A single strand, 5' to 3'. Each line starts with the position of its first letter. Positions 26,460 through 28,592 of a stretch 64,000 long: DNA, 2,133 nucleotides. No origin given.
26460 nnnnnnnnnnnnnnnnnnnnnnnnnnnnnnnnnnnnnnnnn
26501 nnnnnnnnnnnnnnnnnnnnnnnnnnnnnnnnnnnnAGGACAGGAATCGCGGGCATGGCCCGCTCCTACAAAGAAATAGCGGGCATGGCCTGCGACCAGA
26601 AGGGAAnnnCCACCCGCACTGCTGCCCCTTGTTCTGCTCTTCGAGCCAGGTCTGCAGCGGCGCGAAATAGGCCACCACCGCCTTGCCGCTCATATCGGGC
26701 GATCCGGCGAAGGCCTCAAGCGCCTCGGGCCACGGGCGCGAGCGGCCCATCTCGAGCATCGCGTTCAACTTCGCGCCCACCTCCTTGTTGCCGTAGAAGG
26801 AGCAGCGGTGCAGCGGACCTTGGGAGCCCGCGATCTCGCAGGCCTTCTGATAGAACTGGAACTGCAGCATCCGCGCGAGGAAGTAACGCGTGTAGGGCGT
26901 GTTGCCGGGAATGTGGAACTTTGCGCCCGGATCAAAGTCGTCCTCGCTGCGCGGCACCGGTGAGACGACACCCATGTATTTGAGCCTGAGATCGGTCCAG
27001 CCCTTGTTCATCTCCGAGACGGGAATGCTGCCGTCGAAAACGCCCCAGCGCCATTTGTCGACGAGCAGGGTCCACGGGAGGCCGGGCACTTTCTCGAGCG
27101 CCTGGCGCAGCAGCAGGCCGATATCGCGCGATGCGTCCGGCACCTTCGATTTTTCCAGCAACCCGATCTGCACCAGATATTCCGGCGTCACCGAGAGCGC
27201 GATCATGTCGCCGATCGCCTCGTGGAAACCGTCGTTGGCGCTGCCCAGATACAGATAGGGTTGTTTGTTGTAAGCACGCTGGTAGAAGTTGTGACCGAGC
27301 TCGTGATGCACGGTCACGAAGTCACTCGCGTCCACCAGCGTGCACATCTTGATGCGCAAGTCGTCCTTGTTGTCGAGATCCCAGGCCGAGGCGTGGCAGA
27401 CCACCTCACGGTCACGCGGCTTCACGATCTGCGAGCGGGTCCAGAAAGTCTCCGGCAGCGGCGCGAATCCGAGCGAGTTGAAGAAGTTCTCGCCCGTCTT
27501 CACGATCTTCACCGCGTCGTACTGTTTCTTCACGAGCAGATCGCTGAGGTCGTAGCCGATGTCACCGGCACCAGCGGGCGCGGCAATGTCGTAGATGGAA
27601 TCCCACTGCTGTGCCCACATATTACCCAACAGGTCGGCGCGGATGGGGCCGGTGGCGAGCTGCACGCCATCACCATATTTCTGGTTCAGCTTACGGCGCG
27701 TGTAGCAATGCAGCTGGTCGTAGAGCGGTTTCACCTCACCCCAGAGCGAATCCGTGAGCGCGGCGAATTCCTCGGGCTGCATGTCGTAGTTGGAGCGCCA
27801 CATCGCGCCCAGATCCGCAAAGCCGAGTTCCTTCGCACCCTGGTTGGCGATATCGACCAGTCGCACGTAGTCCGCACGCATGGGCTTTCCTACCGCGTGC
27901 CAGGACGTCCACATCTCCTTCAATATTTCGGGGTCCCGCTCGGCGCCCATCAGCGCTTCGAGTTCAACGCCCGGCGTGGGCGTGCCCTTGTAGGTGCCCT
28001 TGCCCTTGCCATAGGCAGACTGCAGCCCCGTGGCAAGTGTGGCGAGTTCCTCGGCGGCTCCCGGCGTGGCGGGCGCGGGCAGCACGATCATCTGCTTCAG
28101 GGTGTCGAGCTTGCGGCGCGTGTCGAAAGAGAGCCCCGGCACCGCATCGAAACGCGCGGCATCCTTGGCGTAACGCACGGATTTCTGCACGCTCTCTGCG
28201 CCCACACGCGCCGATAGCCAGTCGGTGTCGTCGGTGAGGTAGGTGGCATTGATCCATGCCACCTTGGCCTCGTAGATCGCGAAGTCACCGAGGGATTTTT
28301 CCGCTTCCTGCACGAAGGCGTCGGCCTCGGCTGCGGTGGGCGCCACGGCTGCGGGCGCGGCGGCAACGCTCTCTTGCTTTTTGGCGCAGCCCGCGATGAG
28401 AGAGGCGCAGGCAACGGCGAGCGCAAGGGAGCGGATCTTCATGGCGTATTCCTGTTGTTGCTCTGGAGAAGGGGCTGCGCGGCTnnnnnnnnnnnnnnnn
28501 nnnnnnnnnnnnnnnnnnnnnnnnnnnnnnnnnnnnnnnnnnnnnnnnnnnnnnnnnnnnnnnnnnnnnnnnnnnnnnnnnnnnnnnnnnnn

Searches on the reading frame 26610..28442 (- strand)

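Call 82: search_protein_families(library=pfam, proteins=[window:26610-28442:-], max_evalue=0.00001)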
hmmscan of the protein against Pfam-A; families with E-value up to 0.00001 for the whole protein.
window:26610-28442:- (611 aa): 1 family
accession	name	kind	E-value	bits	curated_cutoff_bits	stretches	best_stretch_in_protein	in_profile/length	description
PF01401.24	Peptidase_M2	-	4.4e-211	703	23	1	36-611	3-581/581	Angiotensin-converting enzyme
